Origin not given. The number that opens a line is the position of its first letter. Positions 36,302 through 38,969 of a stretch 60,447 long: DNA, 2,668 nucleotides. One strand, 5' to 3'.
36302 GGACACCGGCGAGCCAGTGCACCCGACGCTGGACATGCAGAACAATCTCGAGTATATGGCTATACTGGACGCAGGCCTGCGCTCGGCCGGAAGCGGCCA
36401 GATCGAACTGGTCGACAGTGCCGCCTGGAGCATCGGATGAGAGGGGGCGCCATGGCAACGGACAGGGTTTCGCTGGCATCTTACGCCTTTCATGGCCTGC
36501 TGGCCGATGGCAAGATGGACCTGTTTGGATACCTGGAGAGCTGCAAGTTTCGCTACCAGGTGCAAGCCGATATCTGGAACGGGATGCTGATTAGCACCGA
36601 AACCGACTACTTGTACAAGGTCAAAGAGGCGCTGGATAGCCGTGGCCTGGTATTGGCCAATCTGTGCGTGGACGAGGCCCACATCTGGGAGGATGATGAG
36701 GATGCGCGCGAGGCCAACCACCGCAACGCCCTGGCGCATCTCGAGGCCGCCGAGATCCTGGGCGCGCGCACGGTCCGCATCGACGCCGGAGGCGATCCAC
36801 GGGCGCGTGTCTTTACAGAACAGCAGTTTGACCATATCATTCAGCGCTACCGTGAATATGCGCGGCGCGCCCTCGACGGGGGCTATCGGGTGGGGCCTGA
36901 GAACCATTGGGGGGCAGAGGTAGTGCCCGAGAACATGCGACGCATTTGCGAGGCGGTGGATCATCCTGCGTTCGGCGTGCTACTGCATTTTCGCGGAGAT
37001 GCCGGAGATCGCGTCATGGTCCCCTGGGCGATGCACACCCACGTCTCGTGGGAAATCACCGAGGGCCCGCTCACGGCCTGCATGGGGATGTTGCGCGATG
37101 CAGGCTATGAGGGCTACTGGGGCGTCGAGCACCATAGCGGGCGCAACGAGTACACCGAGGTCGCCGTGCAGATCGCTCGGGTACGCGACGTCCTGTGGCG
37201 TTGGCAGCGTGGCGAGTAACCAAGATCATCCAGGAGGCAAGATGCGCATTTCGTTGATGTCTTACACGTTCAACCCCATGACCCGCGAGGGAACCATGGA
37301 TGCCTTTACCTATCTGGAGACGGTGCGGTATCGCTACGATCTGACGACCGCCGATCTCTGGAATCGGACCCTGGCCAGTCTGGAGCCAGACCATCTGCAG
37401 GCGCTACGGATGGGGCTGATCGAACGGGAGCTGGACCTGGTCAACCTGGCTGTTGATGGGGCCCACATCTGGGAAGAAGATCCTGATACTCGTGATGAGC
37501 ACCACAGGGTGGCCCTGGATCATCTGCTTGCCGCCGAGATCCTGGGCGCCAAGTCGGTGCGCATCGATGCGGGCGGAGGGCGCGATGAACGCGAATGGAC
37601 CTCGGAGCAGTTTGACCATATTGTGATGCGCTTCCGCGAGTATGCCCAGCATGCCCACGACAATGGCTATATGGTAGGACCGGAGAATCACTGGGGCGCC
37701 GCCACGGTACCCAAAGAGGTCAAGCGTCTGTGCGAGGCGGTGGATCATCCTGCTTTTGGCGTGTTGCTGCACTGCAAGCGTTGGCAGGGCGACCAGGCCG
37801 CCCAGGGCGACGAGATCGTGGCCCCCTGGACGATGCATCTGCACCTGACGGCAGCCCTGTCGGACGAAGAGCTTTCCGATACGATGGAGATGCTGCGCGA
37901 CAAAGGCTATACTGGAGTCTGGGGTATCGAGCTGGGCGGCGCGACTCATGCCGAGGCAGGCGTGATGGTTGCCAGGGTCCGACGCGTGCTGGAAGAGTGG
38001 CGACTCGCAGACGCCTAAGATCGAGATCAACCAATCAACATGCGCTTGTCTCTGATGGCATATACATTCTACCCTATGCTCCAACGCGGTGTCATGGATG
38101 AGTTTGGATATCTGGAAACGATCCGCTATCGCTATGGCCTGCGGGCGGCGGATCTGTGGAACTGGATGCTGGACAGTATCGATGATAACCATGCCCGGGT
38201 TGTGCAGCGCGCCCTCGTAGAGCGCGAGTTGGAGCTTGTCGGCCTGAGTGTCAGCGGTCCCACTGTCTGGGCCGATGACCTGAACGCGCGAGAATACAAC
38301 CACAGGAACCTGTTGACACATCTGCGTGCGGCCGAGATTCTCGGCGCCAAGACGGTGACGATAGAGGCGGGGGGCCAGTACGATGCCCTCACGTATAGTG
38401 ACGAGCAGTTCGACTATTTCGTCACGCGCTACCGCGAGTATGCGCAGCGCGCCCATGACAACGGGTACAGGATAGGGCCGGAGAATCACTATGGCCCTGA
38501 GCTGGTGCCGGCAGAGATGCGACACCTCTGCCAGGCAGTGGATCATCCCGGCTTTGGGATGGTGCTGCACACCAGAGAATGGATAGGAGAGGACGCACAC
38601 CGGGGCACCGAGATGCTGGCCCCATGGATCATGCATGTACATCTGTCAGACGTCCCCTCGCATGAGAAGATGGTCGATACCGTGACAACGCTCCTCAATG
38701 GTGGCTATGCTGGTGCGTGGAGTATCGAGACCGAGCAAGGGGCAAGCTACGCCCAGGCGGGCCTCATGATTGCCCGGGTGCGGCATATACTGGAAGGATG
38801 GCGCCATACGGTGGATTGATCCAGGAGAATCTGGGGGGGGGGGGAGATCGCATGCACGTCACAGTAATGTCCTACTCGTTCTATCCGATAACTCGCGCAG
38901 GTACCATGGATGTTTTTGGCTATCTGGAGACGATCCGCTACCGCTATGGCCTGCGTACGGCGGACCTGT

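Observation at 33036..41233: Nine-gene operon: three Gfo/Idh/MocA oxidoreductases followed by six tandem TIM-barrel paralogues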

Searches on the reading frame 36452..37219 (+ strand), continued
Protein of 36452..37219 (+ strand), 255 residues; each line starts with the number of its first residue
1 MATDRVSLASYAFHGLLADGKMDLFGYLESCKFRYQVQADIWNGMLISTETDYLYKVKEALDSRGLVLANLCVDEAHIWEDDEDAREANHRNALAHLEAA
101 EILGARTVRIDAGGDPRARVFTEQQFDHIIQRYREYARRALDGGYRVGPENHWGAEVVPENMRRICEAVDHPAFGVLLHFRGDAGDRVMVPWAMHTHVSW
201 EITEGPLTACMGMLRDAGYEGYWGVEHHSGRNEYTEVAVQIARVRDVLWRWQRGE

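Call 62: search_protein_families(library=pfam, alignment_id=A3, max_evalue=0.00001)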
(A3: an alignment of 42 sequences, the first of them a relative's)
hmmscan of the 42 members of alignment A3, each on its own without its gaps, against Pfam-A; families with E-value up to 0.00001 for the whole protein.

A. member 1, L006:3254-4060:+ (269 aa): 1 family
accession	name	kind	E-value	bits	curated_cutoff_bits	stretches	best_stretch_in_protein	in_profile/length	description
PF00486.34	Trans_reg_C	-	6.9e-27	93.8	26.2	1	172-247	2-77/77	Transcriptional regulatory protein, C terminal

B. families by the number of members that match (of 42 scanned): 48 families (the first 25 are shown)
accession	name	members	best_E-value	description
PF00664.28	ABC_membrane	2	9.8e-50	ABC transporter transmembrane region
PF10127.15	RlaP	2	1e-41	RNA repair pathway DNA polymerase beta family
PF00005.33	ABC_tran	2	2.2e-33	ABC transporter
PF13426.13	PAS_9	2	8.7e-25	PAS domain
PF00989.32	PAS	2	1e-18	PAS fold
PF08448.16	PAS_4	2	1.8e-17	PAS fold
PF00149.33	Metallophos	2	1.6e-11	Calcineurin-like phosphoesterase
PF01734.28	Patatin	2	2.5e-10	Patatin-like phospholipase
PF02463.25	SMC_N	2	2.2e-06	RecF/RecN/SMC N terminal domain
PF03699.18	UPF0182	1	2.6e-210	Uncharacterised protein family (UPF0182)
PF20629.2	GD_AH_C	1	1.1e-93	D-galactarate/Altronate dehydratase, C-terminal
PF02397.22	Bac_transf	1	9.4e-71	Bacterial sugar transferase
PF12006.13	DUF3500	1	1.7e-69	Protein of unknown function (DUF3500)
PF13378.12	MR_MLE_C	1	1.5e-64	Enolase C-terminal domain-like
PF00990.26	GGDEF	1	1.4e-46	Diguanylate cyclase, GGDEF domain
PF01261.30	AP_endonuc_2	1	4.4e-23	Xylose isomerase-like TIM barrel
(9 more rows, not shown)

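Call 69: search_protein_families(library=pfam, proteins=[L043:106-1086:+, L043:1188-2564:+, L043:2645-3649:-, L043:3936-6962:+, L043:7134-8201:+, L043:8259-9905:-, L043:15480-16409:+, L043:16845-18557:+, L043:18659-19417:+], max_evalue=0.001)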
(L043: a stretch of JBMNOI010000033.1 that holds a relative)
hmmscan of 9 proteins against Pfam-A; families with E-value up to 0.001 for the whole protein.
L043:106-1086:+ (326 aa): 3 families
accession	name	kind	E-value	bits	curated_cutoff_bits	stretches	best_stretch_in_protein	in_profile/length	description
PF05362.19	Lon_C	-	2e-91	305.6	21.1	1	110-312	2-204/205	Lon protease (S16) C-terminal proteolytic domain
PF22667.2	Lon_lid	-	6.3e-21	74.2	27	1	60-104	8-52/57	Lon protease AAA+ ATPase lid domain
PF13541.12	ChlI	-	3.3e-10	40.4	27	1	153-280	1-121/121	Subunit ChlI of Mg-chelatase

L043:1188-2564:+ (458 aa): 3 families
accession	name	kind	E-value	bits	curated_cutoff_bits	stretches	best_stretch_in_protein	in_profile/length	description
PF13749.12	HATPase_c_4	-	7.9e-22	77.5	26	1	290-375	1-89/89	Putative ATP-dependent DNA helicase recG C-terminal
PF04326.19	SLFN_AlbA_2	-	6.1e-05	24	25.3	1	30-125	20-117/118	Schlafen, AlbA_2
PF08220.18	HTH_DeoR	-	9.9e-05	22.4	21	1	400-447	1-47/57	DeoR-like helix-turn-helix domain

L043:2645-3649:- (334 aa): 3 families
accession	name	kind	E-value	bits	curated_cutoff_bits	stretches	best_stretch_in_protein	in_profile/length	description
PF25583.1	WCX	-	5.7e-20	71.9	23.9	1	248-325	2-76/76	WCX domain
PF13280.12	WYL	-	2.1e-09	37.7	21.8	1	150-218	3-69/70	WYL domain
PF08279.18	HTH_11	-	3.5e-08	33.6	25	1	17-62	1-46/55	HTH domain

L043:3936-6962:+ (1008 aa): 4 families
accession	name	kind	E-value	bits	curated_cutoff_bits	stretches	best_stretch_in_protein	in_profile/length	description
PF00884.28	Sulfatase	-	1.2e-49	169.7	25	1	497-886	1-301/301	Sulfatase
PF16347.10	SGSH_C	-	1.7e-17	64.4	29.3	2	939-992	96-150/154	N-sulphoglucosamine sulphohydrolase, C-terminal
PF01663.27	Phosphodiest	-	1.4e-11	45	23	1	499-829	1-220/342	Type I phosphodiesterase / nucleotide pyrophosphatase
PF02995.22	DUF229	-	0.00018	20.8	25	1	793-835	306-348/496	Protein of unknown function (DUF229)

L043:7134-8201:+ (355 aa): 4 families
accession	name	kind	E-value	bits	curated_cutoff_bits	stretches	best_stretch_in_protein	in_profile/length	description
PF01408.29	GFO_IDH_MocA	-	5.9e-28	98.4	24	1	11-131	1-120/120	Oxidoreductase family, NAD-binding Rossmann fold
PF22725.1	GFO_IDH_MocA_C3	-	1.4e-20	74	27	1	139-256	1-123/124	GFO/IDH/MocA C-terminal domain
PF02894.22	GFO_IDH_MocA_C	-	4.8e-07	30.2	22.9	1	143-268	1-129/218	Oxidoreductase family, C-terminal alpha/beta domain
PF03447.22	NAD_binding_3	-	5.4e-05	24.3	24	1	17-128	1-114/116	Homoserine dehydrogenase, NAD binding domain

L043:8259-9905:- (548 aa): 2 families
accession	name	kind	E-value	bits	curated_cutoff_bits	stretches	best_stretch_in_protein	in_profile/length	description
PF00370.27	FGGY_N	-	1.4e-32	113.7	28.8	1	68-322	2-245/245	FGGY family of carbohydrate kinases, N-terminal domain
PF02782.22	FGGY_C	-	1.8e-15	57.7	27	1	350-525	21-198/198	FGGY family of carbohydrate kinases, C-terminal domain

L043:15480-16409:+ (309 aa): 1 family
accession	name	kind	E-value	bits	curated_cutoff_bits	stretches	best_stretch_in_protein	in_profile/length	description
PF01261.30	AP_endonuc_2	-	1.1e-31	110.9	31.1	1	28-282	3-234/249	Xylose isomerase-like TIM barrel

L043:16845-18557:+ (570 aa): 3 families
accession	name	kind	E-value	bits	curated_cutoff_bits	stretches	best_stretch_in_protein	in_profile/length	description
PF00749.27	tRNA-synt_1c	-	2.8e-112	375.1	23.4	1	35-344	2-313/314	tRNA synthetases class I (E and Q), catalytic domain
PF03950.23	tRNA-synt_1c_C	-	5.1e-34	116.8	23.9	1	347-448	1-91/91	tRNA synthetases class I (E and Q), anti-codon binding domain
PF20974.2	tRNA-synt_1c_C2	-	4.9e-25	88.4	23.9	1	465-540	1-69/69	tRNA synthetases class I (E and Q), anti-codon binding domain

L043:18659-19417:+ (252 aa): 2 families
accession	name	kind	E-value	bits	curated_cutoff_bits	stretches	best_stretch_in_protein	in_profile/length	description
PF00072.30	Response_reg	-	1.6e-26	93.1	30.2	1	5-116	1-109/111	Response regulator receiver domain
PF00486.34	Trans_reg_C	-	3.6e-21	75.5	26.2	1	157-232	2-76/77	Transcriptional regulatory protein, C terminal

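Call 79: find_related_loci(query=A1, collection=metagenome_contigs, flank=10000)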
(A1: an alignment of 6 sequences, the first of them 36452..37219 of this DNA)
Query A1 (255 aa) in metagenome_contigs; peptide patterns used: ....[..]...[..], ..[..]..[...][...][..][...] (x = any residue, [..] = any of these).
465 stretches matched a pattern; 314 encode a relative of the query (tblastn E <= 1e-3); the best 80 are kept; 80 distinct loci.
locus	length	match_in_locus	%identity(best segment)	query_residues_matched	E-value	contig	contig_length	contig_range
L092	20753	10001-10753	87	4-254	9e-143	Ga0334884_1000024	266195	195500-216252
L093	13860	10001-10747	76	4-252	9e-129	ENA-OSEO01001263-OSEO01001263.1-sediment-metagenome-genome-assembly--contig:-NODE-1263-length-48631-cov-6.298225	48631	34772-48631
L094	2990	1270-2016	76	4-252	4e-133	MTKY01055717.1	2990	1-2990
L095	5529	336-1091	75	3-254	1e-128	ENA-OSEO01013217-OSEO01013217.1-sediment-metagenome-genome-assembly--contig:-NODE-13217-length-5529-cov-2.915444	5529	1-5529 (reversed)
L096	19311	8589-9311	78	4-244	3e-126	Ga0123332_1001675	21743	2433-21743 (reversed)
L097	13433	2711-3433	77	4-244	2e-125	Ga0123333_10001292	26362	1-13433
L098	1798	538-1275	76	6-252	1e-133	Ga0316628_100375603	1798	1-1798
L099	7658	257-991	73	6-251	1e-122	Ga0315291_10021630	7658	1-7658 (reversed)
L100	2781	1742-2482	76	5-252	3e-126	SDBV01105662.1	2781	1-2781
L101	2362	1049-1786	72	6-252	4e-126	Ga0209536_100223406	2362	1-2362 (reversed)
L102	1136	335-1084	70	2-251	5e-130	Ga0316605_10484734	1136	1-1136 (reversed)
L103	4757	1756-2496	69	5-252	2e-119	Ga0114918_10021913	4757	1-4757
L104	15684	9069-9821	69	5-255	2e-118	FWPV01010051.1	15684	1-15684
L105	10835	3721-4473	69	5-255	3e-118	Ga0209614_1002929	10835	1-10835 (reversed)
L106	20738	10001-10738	70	6-252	7e-118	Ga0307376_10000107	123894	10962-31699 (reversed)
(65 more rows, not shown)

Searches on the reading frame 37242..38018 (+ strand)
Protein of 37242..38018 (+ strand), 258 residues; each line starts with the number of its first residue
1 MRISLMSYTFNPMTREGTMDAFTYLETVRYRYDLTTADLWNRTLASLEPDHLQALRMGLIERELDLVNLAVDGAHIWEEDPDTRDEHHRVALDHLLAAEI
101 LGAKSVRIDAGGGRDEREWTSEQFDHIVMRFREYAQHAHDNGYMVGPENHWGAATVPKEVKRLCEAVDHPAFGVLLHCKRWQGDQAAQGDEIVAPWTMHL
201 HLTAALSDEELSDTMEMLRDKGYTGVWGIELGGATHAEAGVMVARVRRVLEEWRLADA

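Call 4: search_protein_families(library=pfam, proteins=[window:37242-38018:+], max_evalue=0.01)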
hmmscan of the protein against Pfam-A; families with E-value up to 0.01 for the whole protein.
window:37242-38018:+ (258 aa): 1 family
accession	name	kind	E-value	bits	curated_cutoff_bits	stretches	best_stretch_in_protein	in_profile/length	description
PF01261.30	AP_endonuc_2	-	1.5e-13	51.5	31.1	1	44-233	22-231/249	Xylose isomerase-like TIM barrel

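Call 5: search_protein_families(library=ncbifam, proteins=[window:37242-38018:+], max_evalue=0.01)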
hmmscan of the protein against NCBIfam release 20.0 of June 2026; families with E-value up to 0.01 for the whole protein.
window:37242-38018:+ (258 aa): 0 families

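Call 32: predict_structure(alignment_id=A2)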
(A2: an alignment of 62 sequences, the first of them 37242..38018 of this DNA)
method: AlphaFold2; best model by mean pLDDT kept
length: 258 residues; sequences in the alignment: 62
mean_pLDDT: 97.4   pTM: 0.93
mean pLDDT of the five models: 97.4, 97.1, 97.1, 96.8, 96.6
residues with pLDDT >= 90: 255; 70-90: 2; 50-70: 1; < 50: 0
segments of 3 or more residues with pLDDT < 50: none
pLDDT, mean of each block of 10 residues (from residue 1): 96 96 98 98 97 99 99 97 98 99 99 94 99 99 98 98 99 98 97 98 96 98 97 97 98 91
secondary structure, 60 per line:
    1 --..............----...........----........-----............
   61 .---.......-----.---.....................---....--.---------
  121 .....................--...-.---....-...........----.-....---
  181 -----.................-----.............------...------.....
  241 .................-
elements in order: E3-6 H7-16 H21-31 E36-40 H49-61 E65-71 H81-101 E105-108 H121-141 E144-146 H152-155 H157-167 E174-177 H186-196 E197-202 H208-220 E227-229 H236-257

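Call 34: fold_search(model_id=the predicted structure, library=pdb)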
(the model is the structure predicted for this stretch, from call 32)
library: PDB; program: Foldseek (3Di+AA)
matches with E <= 10: 1823; with E <= 0.001: 333
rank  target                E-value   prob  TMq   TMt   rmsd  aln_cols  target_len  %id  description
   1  4ovx                  1.1e-14  1.00  0.85  0.81   3.2       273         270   19  Crystal structure of Xylose isomerase domain protein from Planctomyces limnophilus DSM 3776 (released 2014-02-12)
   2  2hk0_A                3.3e-11  1.00  0.75  0.67   5.1       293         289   15  Crystal structure of D-psicose 3-epimerase (DPEase) in the absence of substrate (released 2006-08-29)
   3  8xix                  9.2e-11  1.00  0.73  0.66   5.3       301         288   14  KeDt3e within Co (released 2024-12-25)
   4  9koj_A                1.4e-10  1.00  0.75  0.70   4.2       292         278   16  Crystal structure of the isomerase Art22 (released 2025-07-30)
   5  4xsl_B                1.5e-10  1.00  0.72  0.65   4.4       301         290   16  Crystal strcutre of D-tagatose 3-epimerase C66S from Pseudomonas cichorii in complex with glycerol (released 2016-01-27)
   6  8z1i_B                1.9e-10  1.00  0.78  0.75   4.4       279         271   16  Crystal structure of the isomerase Art22 with ethylene glycol (released 2025-04-16)
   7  4pgl_B                2.4e-10  1.00  0.70  0.63   4.6       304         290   16  Crystal structure of engineered D-tagatose 3-epimerase PcDTE-ILS6 (released 2014-10-22)
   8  8xiv                  2.6e-10  1.00  0.71  0.64   3.9       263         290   15  Production of D-psicose (released 2024-12-25)
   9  4xsl_D                2.7e-10  1.00  0.69  0.61   5.3       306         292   16  Crystal strcutre of D-tagatose 3-epimerase C66S from Pseudomonas cichorii in complex with glycerol (released 2016-01-27)
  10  2ou4_A                3.6e-10  1.00  0.69  0.62   5.4       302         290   15  Crystal structure of D-tagatose 3-epimerase from Pseudomonas cichorii (released 2007-12-25)
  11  4xsl_A                3.8e-10  1.00  0.69  0.62   5.2       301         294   15  Crystal strcutre of D-tagatose 3-epimerase C66S from Pseudomonas cichorii in complex with glycerol (released 2016-01-27)
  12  4q7i_A                4.3e-10  1.00  0.69  0.60   5.5       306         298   15  Crystal structure of engineered thermostable D-tagatose 3-epimerase PcDTE-Var8 (released 2014-10-22)
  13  4pgl_A                4.5e-10  1.00  0.69  0.61   5.3       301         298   16  Crystal structure of engineered D-tagatose 3-epimerase PcDTE-ILS6 (released 2014-10-22)
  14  3cqi_B                5.1e-10  1.00  0.73  0.70   4.4       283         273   12  Crystal Structure of L-xylulose-5-phosphate 3-epimerase UlaE (form B) complex with sulfate (released 2008-11-25)
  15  3dx5                  5.1e-10  1.00  0.71  0.67   5.0       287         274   15  Crystal structure of the probable 3-DHS dehydratase AsbF involved in the petrobactin synthesis from Bacillus anthracis (released 2008-09-02)
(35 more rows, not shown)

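Call 77: search_solved_structures(query=A2, max_evalue=10)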
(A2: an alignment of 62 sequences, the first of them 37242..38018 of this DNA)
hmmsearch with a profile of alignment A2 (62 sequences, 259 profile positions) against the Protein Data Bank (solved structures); distinct sequences matched with E-value up to 10: 14.
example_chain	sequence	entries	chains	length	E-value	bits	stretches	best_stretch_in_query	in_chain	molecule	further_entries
4ovx_A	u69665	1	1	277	1.4e-12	50.6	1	2-240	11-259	Xylose isomerase domain protein TIM barrel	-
3kws_A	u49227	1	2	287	0.00036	23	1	52-205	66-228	Putative sugar isomerase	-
3cny_A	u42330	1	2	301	0.0017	20.8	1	62-205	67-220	Inositol catabolism protein IolE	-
3wqo_A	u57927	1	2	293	0.0031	20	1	100-233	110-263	Uncharacterized protein MJ1311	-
1bhw_A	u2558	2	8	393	0.27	13.6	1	77-144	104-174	XYLOSE ISOMERASE | D-XYLOSE ISOMERASE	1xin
1xim_A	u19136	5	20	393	0.27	13.6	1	77-144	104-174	D-XYLOSE ISOMERASE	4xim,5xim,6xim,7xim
8xim_A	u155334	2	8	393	0.27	13.6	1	77-144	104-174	D-XYLOSE ISOMERASE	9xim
2xin_A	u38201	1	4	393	0.27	13.6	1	77-144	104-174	D-XYLOSE ISOMERASE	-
5xin_A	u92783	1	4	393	0.27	13.6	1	77-144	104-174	D-XYLOSE ISOMERASE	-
2xim_A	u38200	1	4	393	0.27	13.6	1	77-144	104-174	D-XYLOSE ISOMERASE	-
3xim_A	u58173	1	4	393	0.27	13.6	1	77-144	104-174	D-XYLOSE ISOMERASE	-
5hmq_A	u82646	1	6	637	0.27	13.6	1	115-177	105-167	4-hydroxyphenylpyruvate dioxygenase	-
3xin_A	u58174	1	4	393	0.29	13.5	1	77-144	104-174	D-XYLOSE ISOMERASE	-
1yz7_A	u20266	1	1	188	1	11.7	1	21-61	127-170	Probable translation initiation factor 2 alpha subunit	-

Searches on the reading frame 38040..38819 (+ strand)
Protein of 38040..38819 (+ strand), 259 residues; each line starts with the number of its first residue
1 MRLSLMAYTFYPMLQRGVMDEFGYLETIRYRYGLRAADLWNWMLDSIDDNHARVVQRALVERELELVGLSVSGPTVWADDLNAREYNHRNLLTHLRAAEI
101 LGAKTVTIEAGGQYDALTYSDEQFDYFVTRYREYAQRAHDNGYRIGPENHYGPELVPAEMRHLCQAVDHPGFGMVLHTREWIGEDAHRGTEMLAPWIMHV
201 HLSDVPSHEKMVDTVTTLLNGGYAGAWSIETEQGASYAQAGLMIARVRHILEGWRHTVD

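Call 4: search_protein_families(library=pfam, proteins=[window:38040-38819:+], max_evalue=0.01)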
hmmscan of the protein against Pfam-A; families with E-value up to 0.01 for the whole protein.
window:38040-38819:+ (259 aa): 1 family
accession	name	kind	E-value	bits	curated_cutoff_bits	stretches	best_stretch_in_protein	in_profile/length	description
PF01261.30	AP_endonuc_2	-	1.7e-20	74.3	31.1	1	43-209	21-192/249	Xylose isomerase-like TIM barrel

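Call 5: search_protein_families(library=ncbifam, proteins=[window:38040-38819:+], max_evalue=0.01)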
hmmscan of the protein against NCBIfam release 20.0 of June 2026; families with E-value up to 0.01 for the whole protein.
window:38040-38819:+ (259 aa): 0 families

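Call 19: find_encoding_contigs(protein=window:38040-38819:+, flank=10000, max_places=6)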
Protein window:38040-38819:+ (259 aa): no gene with exactly this product is on record in the collection.
